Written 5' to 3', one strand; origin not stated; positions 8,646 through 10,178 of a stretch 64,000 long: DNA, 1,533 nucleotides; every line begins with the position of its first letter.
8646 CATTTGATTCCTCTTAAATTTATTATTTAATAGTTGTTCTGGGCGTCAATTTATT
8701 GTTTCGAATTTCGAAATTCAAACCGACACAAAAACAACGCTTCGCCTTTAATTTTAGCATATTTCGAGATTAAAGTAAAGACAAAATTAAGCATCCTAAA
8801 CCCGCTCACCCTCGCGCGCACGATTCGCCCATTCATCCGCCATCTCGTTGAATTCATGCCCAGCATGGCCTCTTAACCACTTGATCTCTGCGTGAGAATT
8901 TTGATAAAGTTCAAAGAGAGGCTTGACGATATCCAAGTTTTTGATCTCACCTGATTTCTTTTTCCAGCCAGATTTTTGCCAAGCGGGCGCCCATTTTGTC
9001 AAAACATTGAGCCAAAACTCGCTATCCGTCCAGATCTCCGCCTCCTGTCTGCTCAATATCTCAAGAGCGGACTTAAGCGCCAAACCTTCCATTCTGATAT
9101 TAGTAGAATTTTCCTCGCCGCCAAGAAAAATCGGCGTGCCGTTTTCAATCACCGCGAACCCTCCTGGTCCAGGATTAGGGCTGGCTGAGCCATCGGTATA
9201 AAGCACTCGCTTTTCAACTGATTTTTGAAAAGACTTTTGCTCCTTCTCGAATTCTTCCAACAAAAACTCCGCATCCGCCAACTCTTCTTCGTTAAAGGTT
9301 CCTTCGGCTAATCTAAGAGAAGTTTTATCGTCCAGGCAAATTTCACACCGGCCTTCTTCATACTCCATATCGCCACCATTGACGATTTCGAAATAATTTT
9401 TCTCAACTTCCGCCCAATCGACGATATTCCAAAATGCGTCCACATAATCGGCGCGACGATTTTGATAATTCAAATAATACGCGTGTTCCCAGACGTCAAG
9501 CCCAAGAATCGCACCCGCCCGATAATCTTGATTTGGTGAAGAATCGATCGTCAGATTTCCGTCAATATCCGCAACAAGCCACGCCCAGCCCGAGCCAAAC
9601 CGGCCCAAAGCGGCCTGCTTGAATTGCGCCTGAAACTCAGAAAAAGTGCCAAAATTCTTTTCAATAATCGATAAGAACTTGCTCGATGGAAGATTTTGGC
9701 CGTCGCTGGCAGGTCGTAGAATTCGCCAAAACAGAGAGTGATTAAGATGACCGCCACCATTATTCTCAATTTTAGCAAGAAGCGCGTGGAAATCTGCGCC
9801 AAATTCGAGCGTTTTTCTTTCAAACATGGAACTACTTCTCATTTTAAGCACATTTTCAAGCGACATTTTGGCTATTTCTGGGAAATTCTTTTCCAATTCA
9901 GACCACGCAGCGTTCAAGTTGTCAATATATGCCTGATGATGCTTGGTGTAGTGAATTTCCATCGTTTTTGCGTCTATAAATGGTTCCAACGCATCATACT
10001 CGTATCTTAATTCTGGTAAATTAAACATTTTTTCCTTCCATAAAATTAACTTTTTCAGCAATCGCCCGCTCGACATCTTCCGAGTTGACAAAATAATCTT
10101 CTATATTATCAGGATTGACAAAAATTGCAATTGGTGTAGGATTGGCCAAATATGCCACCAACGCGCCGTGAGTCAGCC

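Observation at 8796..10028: In-frame fusion of a complete Fe/Mn superoxide dismutase with a complete RNase HI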

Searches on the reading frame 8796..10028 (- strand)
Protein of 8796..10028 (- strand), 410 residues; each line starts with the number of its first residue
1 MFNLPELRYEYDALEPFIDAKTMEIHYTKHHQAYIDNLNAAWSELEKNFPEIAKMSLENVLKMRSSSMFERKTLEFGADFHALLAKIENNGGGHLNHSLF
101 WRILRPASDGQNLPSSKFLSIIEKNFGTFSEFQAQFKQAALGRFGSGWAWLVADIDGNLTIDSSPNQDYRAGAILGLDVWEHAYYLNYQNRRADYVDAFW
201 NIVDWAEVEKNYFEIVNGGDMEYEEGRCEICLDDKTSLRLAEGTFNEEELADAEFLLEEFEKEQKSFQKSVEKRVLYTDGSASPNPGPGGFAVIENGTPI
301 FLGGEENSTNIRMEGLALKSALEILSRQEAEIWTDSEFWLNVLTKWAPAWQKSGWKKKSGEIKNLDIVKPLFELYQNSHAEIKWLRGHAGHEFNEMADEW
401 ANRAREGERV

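Call 3: search_protein_families(library=pfam, proteins=[window:8796-10028:-], max_evalue=0.01)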
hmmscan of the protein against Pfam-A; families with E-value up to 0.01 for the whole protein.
window:8796-10028:- (410 aa): 3 families
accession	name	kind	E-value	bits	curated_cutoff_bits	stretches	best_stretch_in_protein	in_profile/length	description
PF02777.23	Sod_Fe_C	-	1.8e-35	121.5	20.9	1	115-211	2-102/102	Iron/manganese superoxide dismutases, C-terminal domain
PF00075.30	RNase_H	-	3.1e-28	99.1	25.8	1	274-404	4-139/141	RNase H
PF00081.27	Sod_Fe_N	-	1e-25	90.4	27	1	2-104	2-81/82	Iron/manganese superoxide dismutases, alpha-hairpin domain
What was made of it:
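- On Fe/Mn superoxide dismutase (Pfam PF00081 + PF02777): 90.4 bits against 27, and 121.5 bits against 20.9 (call 3)
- On Type 1 RNase H (RNase HI, Pfam PF00075): 99.1 bits against 25.8 (call 3)
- Checked: Pfam hits are well above the gathering scores (call 3): Sod_Fe_N at res 2-104 (90 bits), Sod_Fe_C at 115-211 (121 bits) and RNase_H at 274-404 (99 bits).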

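Call 4: search_protein_families(library=ncbifam, proteins=[window:8796-10028:-], max_evalue=0.01)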
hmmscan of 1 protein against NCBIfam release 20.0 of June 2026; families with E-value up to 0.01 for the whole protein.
window:8796-10028:- (410 aa): 7 families
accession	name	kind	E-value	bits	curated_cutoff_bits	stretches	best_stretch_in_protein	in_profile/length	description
NF008177.0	PRK10925.1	equivalog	1.5e-55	188.2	363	1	2-212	3-202/206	superoxide dismutase [Mn]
NF007832.0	PRK10543.1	equivalog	1.1e-45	155.5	348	2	81-212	58-191/193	superoxide dismutase [Fe]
NF041312.1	Superox_dis_Halo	equivalog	2.5e-37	128.8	300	2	81-216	56-192/196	superoxide dismutase [Mn]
NF001236.0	PRK00203.1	equivalog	1.6e-30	105.7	160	1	275-406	6-142/151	ribonuclease HI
NF005116.0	PRK06548.1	equivalog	3.4e-15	56.4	280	1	276-404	8-139/161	ribonuclease H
NF006433.0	PRK08719.1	subfamily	4.4e-08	33.1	170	1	308-404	48-144/147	ribonuclease H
NF041306.1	RnaseHI_Halo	equivalog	0.0039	17.1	300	1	273-404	69-194/197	ribonuclease HI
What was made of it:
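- On Fe/Mn superoxide dismutase (Pfam PF00081 + PF02777): 188 bits against a cut-off of 363 (call 4).
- On Type 1 RNase H (RNase HI, Pfam PF00075): 105.7 bits against a cut-off of 160 (call 4)
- Closest known: Bacterial manganese superoxide dismutase. Different: It scores below the NCBIfam MnSOD equivalog cut-off, 188 against 363 bits (call 4).
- The NCBIfam equivalog scores are below their curated cut-offs: MnSOD 188 against 363, and RNase HI 106 against 160 (call 4).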

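Call 5: find_homologous_proteins(query=window:8796-10028:-, max_evalue=0.00001)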
Query window:8796-10028:- (410 aa): 7996 proteins with E <= 0.00001 among 8000 candidates; the best 120 are listed.
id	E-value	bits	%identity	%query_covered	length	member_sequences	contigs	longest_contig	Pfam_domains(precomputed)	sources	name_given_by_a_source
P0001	1.7e-270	915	97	100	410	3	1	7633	PF00081.28,PF00075.31,PF02777.24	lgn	-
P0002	5.2e-188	643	69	100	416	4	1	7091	PF00081.28,PF00075.31,PF02777.24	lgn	-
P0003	9.4e-169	580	66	100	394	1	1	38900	PF00081.28,PF00075.31,PF02777.24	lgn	-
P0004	4.2e-165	568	63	100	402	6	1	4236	PF00081.28,PF00075.31,PF02777.24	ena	-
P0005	1.1e-164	567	62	100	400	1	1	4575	PF00081.28,PF00075.31,PF02777.24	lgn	-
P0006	1.6e-163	563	62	100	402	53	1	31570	PF00081.28,PF00075.31,PF02777.24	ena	-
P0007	5.3e-163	561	62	100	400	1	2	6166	PF00081.28,PF00075.31,PF02777.24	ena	-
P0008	3.2e-162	558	61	100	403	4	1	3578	PF00081.28,PF00075.31,PF02777.24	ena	-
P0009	8.2e-158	544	61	99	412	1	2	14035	PF00081.28,PF00075.31,PF02777.24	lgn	-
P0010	1.2e-139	484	57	100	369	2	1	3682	PF00081.28,PF00075.31,PF02777.24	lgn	-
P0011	7.3e-130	452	54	100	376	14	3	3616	PF00081.28,PF00075.31,PF02777.24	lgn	-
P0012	2.0e-87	312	-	-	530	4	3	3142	PF00081.28,PF02777.24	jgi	-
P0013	2.2e-80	289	-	-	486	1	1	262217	PF00081.28,PF02777.24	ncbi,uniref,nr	ncbi:TPA: hypothetical protein N0F65_007307 [Lagenidium giganteum]|uniref:Superoxide dismutase [Fe] 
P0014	2.2e-74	269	77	37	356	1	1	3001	PF00075.31,PF02223.24,PF13207.13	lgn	-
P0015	7.5e-73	264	78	36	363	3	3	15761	PF00075.31,PF02223.24,PF13521.13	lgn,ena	-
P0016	1.0e-71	260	60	50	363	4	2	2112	PF00075.31,PF02223.24,PF13521.13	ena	-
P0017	3.2e-71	259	77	36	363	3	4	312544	PF00075.31,PF02223.24,PF13521.13,PF13207.13,PF13238.13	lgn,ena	-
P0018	9.8e-70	254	78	35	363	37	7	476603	PF00075.31,PF02223.24,PF13521.13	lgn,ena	-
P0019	9.3e-62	228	52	52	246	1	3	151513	PF00081.28,PF02777.24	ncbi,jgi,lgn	-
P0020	2.0e-61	226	53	51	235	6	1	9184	PF00081.28,PF02777.24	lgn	-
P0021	2.1e-59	220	52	51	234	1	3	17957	PF00081.28,PF02777.24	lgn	-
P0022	3.1e-59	219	50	52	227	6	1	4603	PF00081.28,PF02777.24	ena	-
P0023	1.1e-58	217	50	53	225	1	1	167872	PF00081.28,PF02777.24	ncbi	-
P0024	1.2e-58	217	52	52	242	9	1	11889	PF00081.28,PF02777.24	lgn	-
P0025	1.4e-58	217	51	51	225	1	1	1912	PF00081.28,PF02777.24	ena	-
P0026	3.0e-58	216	51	51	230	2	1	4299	PF00081.28,PF02777.24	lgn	-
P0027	3.2e-58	216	51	50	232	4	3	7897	PF00081.28,PF02777.24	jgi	jgi:Fe-Mn family superoxide dismutase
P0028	3.5e-58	216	52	51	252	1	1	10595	PF00081.28,PF02777.24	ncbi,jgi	-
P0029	1.0e-57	214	52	52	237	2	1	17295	PF00081.28,PF02777.24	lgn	-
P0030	1.3e-57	214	50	52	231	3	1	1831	PF00081.28,PF02777.24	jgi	jgi:Fe-Mn family superoxide dismutase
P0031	1.4e-57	214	54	51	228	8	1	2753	PF00081.28,PF02777.24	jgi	jgi:Fe-Mn family superoxide dismutase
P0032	1.5e-57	214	50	51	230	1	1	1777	PF00081.28,PF02777.24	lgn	-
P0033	1.5e-57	214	49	51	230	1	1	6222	PF00081.28,PF02777.24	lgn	-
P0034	1.7e-57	213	44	53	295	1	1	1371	PF00081.28,PF02777.24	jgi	jgi:superoxide dismutase, Fe-Mn family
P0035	2.3e-57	213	50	52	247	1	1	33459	PF00081.28,PF02777.24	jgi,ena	-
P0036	2.5e-57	213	52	52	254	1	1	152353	PF00081.28,PF02777.24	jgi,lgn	-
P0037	2.6e-57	213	51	52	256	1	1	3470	PF00081.28,PF02777.24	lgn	-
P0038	2.6e-57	213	52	53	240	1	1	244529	PF00081.28,PF02777.24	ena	-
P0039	3.0e-57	213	50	52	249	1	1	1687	PF00081.28,PF02777.24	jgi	jgi:superoxide dismutase, Fe-Mn family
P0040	3.8e-57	212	51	52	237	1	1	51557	PF00081.28,PF02777.24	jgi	jgi:Fe-Mn family superoxide dismutase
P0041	4.0e-57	212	49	54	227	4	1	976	PF00081.28,PF02777.24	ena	-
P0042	4.1e-57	212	49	51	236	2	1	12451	PF00081.28,PF02777.24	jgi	jgi:Fe-Mn family superoxide dismutase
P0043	4.3e-57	212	48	54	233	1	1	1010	PF00081.28,PF02777.24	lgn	-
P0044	6.0e-57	212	50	51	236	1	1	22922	PF00081.28,PF02777.24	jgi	jgi:superoxide dismutase, Fe-Mn family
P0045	6.1e-57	212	50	54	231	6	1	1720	PF00081.28,PF02777.24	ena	-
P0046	6.3e-57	212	49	52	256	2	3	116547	PF00081.28,PF02777.24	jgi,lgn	jgi:Fe-Mn family superoxide dismutase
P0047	6.8e-57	212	50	51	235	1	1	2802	PF00081.28,PF02777.24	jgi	-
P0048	6.8e-57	212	50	51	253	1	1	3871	PF00081.28,PF02777.24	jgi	jgi:superoxide dismutase, Fe-Mn family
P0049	7.0e-57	211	50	53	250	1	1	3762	PF00081.28,PF02777.24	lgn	-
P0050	7.0e-57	211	49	51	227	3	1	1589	PF00081.28,PF02777.24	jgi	-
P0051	7.2e-57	211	48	54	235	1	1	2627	PF00081.28,PF02777.24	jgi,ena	-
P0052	7.4e-57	211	51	51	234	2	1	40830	PF00081.28,PF02777.24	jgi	jgi:Fe-Mn family superoxide dismutase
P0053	7.7e-57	211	54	51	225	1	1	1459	PF00081.28,PF02777.24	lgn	-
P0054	8.2e-57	211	51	52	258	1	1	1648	PF00081.28,PF02777.24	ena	-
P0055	8.9e-57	211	49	51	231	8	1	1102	PF00081.28,PF02777.24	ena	-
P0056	9.0e-57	211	50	53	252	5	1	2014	PF00081.28,PF02777.24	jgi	jgi:superoxide dismutase, Fe-Mn family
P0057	1.0e-56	211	48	54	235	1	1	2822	PF00081.28,PF02777.24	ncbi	-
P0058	1.1e-56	211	49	53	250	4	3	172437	PF00081.28,PF02777.24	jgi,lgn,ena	jgi:Fe-Mn family superoxide dismutase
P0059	1.2e-56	211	52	51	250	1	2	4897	PF00081.28,PF02777.24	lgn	-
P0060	1.2e-56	211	51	51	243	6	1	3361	PF00081.28,PF02777.24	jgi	jgi:Fe-Mn family superoxide dismutase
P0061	1.3e-56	211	53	51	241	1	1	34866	PF00081.28,PF02777.24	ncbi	-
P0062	1.4e-56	210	48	53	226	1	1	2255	PF00081.28,PF02777.24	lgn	-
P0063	1.4e-56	210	48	54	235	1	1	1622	PF00081.28,PF02777.24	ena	-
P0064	1.4e-56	210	48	54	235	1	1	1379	PF00081.28,PF02777.24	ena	-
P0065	1.9e-56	210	47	54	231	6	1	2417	PF00081.28,PF02777.24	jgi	jgi:Fe-Mn family superoxide dismutase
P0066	2.1e-56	210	48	54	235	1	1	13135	PF00081.28,PF02777.24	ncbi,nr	ncbi:MAG: superoxide dismutase [Anaerolineae bacterium]|nr:superoxide dismutase [Anaerolineae bacter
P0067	2.1e-56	210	50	53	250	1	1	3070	PF00081.28,PF02777.24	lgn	-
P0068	2.2e-56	210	51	51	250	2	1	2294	PF00081.28,PF02777.24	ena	-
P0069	2.5e-56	210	51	52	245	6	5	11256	PF00081.28,PF02777.24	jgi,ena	-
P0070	2.8e-56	209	51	51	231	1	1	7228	PF00081.28,PF02777.24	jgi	-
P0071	2.9e-56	209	52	51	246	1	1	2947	PF00081.28,PF02777.24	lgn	-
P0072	3.1e-56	209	51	51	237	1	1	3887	PF00081.28,PF02777.24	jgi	jgi:superoxide dismutase, Fe-Mn family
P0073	3.2e-56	209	50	51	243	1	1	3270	PF00081.28,PF02777.24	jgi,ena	jgi:Fe-Mn family superoxide dismutase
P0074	3.4e-56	209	50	51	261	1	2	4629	PF00081.28,PF02777.24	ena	-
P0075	3.7e-56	209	50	51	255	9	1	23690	PF00081.28,PF02777.24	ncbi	-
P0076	3.8e-56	209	50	52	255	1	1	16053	PF00081.28,PF02777.24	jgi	jgi:Fe-Mn family superoxide dismutase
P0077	4.2e-56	209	50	52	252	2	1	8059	PF00081.28,PF02777.24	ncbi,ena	-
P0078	4.4e-56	209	50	52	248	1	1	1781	PF00081.28,PF02777.24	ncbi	-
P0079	4.5e-56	209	50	51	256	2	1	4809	PF00081.28,PF02777.24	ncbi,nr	ncbi:MAG: Superoxide dismutase [Verrucomicrobia bacterium]|nr:Superoxide dismutase [Verrucomicrobiot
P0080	4.6e-56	209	53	51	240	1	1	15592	PF00081.28,PF02777.24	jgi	-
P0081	4.7e-56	209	51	51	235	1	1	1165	PF00081.28,PF02777.24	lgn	-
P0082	4.8e-56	209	48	54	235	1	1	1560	PF00081.28,PF02777.24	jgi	jgi:Fe-Mn family superoxide dismutase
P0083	5.5e-56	209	50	52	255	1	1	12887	PF00081.28,PF02777.24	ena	-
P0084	5.6e-56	208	49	51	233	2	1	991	PF00081.28,PF02777.24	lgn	-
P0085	6.0e-56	208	50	52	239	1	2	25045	PF00081.28,PF02777.24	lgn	-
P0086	6.0e-56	208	50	52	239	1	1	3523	PF00081.28,PF02777.24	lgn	-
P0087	6.3e-56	208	48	52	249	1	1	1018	PF00081.28,PF02777.24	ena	-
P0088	6.3e-56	208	49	53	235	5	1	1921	PF00081.28,PF02777.24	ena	-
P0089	6.3e-56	208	51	51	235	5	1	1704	PF00081.28,PF02777.24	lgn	-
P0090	7.9e-56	208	48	52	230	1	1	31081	PF00081.28,PF02777.24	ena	-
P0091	8.7e-56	208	49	52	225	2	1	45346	PF00081.28,PF02777.24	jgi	jgi:Fe-Mn family superoxide dismutase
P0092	9.4e-56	208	50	52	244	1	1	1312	PF00081.28,PF02777.24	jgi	jgi:superoxide dismutase, Fe-Mn family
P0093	9.6e-56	208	50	51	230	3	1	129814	PF00081.28,PF02777.24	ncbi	-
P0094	9.6e-56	208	50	51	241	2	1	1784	PF00081.28,PF02777.24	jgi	-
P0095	1.0e-55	208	51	53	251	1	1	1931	PF00081.28,PF02777.24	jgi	-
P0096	1.1e-55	208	50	51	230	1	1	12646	PF00081.28,PF02777.24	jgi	jgi:Fe-Mn family superoxide dismutase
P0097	1.1e-55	208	53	51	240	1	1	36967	PF00081.28,PF02777.24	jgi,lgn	jgi:Fe-Mn family superoxide dismutase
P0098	1.1e-55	207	50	53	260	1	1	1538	PF00081.28,PF02777.24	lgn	-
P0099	1.2e-55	207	50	51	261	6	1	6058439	PF00081.28,PF02777.24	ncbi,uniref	ncbi:superoxide dismutase [Aeoliella sp. SH292]|uniref:superoxide dismutase n=1 Tax=Aeoliella sp. SH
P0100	1.2e-55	207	49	51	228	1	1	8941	PF00081.28,PF02777.24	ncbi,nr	ncbi:MAG: superoxide dismutase [Bacillota bacterium]|nr:superoxide dismutase [Bacillota bacterium]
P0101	1.2e-55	207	50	52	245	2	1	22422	PF00081.28,PF02777.24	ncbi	-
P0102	1.3e-55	207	50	51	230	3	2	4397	PF00081.28,PF02777.24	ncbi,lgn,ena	-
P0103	1.3e-55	207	51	52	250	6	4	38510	PF00081.28,PF02777.24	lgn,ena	-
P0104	1.4e-55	207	48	51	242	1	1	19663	PF00081.28,PF02777.24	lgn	-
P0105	1.4e-55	207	51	51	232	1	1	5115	PF00081.28,PF02777.24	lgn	-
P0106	1.4e-55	207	53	51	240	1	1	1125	PF00081.28,PF02777.24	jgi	jgi:Fe-Mn family superoxide dismutase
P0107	1.4e-55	207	50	52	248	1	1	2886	PF00081.28,PF02777.24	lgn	-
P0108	1.4e-55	207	53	52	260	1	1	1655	PF00081.28,PF02777.24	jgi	jgi:Fe-Mn family superoxide dismutase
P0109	1.4e-55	207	52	51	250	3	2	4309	PF00081.28,PF02777.24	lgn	-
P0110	1.5e-55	207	51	51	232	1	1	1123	PF00081.28,PF02777.24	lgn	-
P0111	1.6e-55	207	50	53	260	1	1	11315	PF00081.28,PF02777.24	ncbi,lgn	-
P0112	1.8e-55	207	51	52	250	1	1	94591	PF00081.28,PF02777.24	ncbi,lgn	-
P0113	1.8e-55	207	48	51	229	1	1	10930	PF00081.28,PF02777.24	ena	-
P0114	1.8e-55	207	48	55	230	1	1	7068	PF00081.28,PF02777.24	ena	-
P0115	1.8e-55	207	52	51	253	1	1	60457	PF00081.28,PF02777.24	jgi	jgi:Fe-Mn family superoxide dismutase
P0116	2.0e-55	207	51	51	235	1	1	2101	PF00081.28,PF02777.24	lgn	-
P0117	2.1e-55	207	48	53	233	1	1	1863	PF00081.28,PF02777.24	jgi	jgi:Fe-Mn family superoxide dismutase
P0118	2.1e-55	207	48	53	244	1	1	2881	PF00081.28,PF02777.24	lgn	-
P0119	2.1e-55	207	48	52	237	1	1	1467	PF00081.28,PF02777.24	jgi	jgi:superoxide dismutase, Fe-Mn family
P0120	2.2e-55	207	50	51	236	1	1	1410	PF00081.28,PF02777.24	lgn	-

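Call 8: find_related_loci(query=A1, collection=genome_contigs, flank=6000)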
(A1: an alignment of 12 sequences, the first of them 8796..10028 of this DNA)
Query A1 (410 aa) in genome_contigs; peptide patterns used: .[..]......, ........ (x = any residue, [..] = any of these).
600 stretches matched a pattern (row limit reached: there are more); 600 encode a relative of the query (tblastn E <= 1e-3); the best 80 are kept; 80 distinct loci.
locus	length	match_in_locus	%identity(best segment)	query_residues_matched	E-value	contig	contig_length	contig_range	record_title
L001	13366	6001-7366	49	1-216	2e-62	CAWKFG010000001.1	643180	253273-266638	MAG: uncultured bacterium isolate MFD09206.bin.2.34 genome assembly, contig: contig_11320, whole genome shotgun sequence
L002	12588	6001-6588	50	2-212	1e-61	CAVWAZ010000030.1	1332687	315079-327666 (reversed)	MAG: uncultured delta proteobacterium isolate MFD09730.bin.2.52 genome assembly, contig: contig_6045, whole genome shotg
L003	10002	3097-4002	39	2-324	1e-61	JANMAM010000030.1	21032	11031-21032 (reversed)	MAG: Gemmatimonadaceae bacterium isolate OTE_1_metabat_92_sub OTE_1_k141_1498927, whole genome shotgun sequence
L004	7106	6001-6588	50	2-212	4e-61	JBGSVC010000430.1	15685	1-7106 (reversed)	MAG: Planctomycetaceae bacterium isolate JTS-AC448 k141_1405331, whole genome shotgun sequence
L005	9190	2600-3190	49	2-212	6e-61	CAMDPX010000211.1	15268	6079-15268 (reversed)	MAG: Planctomyces sp. SH-PL62 isolate ZH-03apr19-232 genome assembly, contig: ZH-03apr19-C6404, whole genome shotgun seq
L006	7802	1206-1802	51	2-217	1e-60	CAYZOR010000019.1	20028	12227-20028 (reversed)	MAG TPA_asm: uncultured Candidatus Izemoplasmatales bacterium isolate binchicken_co32_168 genome assembly, contig: NODE_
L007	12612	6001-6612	46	2-218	2e-60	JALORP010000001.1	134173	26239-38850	MAG: Steroidobacteraceae bacterium isolate Prado184 scaffold_13, whole genome shotgun sequence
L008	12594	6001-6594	48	4-216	5e-60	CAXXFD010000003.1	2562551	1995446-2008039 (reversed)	MAG: Bacteroidales bacterium isolate 4c1f1197-ba28-441f-b5c2-3ffc506e3234 genome assembly, contig: contig_3, whole genom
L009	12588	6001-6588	49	2-212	1e-59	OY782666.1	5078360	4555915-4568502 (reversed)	MAG: Geopsychrobacteraceae bacterium isolate f8de7df7-17c8-42b0-849c-d6069997f774 genome assembly, chromosome: 1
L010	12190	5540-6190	47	2-233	1e-59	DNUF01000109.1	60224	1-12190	MAG TPA_asm: Planctomycetaceae bacterium isolate UBA10511 contig_13613, whole genome shotgun sequence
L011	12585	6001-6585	50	3-212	1e-59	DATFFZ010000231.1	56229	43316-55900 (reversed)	MAG TPA_asm: Gemmatimonadaceae bacterium isolate SMAG_U8649 k141_652562, whole genome shotgun sequence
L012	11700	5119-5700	51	2-210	4e-59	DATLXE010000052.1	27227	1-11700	MAG TPA_asm: Gemmatimonadaceae bacterium isolate SMAG_U13238 k141_17661, whole genome shotgun sequence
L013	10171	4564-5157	50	1-212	4e-59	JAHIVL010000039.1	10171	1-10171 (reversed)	MAG: Patescibacteria group bacterium isolate MM_PC_MetaG.mb.79 MM_PC_MetaG.mb.79_k141_741064, whole genome shotgun seque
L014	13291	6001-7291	49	2-212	4e-59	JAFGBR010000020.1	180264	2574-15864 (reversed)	MAG: Marinilabiliaceae bacterium isolate Zod_Metabat.1042 k87_2716636, whole genome shotgun sequence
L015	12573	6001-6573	52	2-208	3e-59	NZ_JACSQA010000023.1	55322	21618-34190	Ureibacillus galli strain Re31 NODE_23_length_55322_cov_24.248457, whole genome shotgun sequence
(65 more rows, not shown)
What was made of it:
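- Tried and rejected: The genome_contigs scan with the fusion alignment (call 8) was swamped by the ubiquitous SOD motif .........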

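Call 9: list_cluster_members(proteins=[window:8796-10028:-, window:6558-8648:-, window:11677-15534:-, P0006, P0018, P0017, P0003, P0011])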
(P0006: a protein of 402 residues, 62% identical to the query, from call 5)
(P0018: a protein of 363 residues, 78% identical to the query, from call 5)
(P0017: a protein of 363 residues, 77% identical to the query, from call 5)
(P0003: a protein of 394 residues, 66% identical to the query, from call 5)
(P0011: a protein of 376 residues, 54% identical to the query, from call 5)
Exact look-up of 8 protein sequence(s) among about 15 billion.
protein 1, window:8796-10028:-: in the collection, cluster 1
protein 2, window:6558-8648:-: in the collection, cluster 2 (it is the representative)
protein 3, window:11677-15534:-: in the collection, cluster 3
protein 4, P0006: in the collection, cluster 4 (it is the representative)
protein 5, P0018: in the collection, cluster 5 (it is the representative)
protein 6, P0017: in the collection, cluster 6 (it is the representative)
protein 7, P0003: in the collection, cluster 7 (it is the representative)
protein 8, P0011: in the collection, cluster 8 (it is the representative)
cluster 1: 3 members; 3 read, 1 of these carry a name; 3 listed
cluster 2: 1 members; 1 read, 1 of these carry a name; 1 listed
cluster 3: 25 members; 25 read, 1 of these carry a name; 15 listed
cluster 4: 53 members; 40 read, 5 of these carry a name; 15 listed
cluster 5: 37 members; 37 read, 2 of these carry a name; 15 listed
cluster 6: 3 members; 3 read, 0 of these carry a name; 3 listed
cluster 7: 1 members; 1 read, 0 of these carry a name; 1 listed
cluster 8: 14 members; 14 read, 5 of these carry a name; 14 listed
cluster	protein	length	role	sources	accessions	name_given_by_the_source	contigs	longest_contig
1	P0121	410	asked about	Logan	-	-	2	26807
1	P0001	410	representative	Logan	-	-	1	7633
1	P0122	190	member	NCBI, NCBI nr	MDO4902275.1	MAG: ribonuclease H [bacterium] | ribonuclease H [bacterium]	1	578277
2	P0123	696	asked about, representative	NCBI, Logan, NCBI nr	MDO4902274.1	MAG: elongation factor G [bacterium] | elongation factor G [bacterium]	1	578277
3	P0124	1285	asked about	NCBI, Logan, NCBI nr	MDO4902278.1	MAG: DNA-directed RNA polymerase subunit beta' [bacterium] | DNA-directed RNA polymerase subunit beta' [bacterium]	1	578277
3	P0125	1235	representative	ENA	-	-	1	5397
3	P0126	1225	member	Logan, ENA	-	-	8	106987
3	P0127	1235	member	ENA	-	-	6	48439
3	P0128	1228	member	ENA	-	-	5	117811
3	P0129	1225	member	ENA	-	-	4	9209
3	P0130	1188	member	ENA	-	-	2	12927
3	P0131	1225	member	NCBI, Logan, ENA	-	-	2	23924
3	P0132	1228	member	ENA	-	-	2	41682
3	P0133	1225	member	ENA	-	-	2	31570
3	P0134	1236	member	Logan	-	-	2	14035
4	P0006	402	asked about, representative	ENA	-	-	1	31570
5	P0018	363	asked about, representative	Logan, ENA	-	-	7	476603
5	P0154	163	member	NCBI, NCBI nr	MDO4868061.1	MAG: ribonuclease H [bacterium] | ribonuclease H [bacterium]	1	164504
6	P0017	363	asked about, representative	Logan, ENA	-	-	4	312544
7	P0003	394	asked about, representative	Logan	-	-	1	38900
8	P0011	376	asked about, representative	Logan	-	-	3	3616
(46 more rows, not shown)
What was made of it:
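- Closest known: Thymidylate kinase-RNase HI fusion of sister Saccharibacteria. Different: The NCBI annotation splits it in the same way, giving MDO4868061.1, 163 aa (call 9).
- Many contigs per cluster: call 9. Eleven clusters from many samples and assemblers share the architecture (calls 5, 9).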
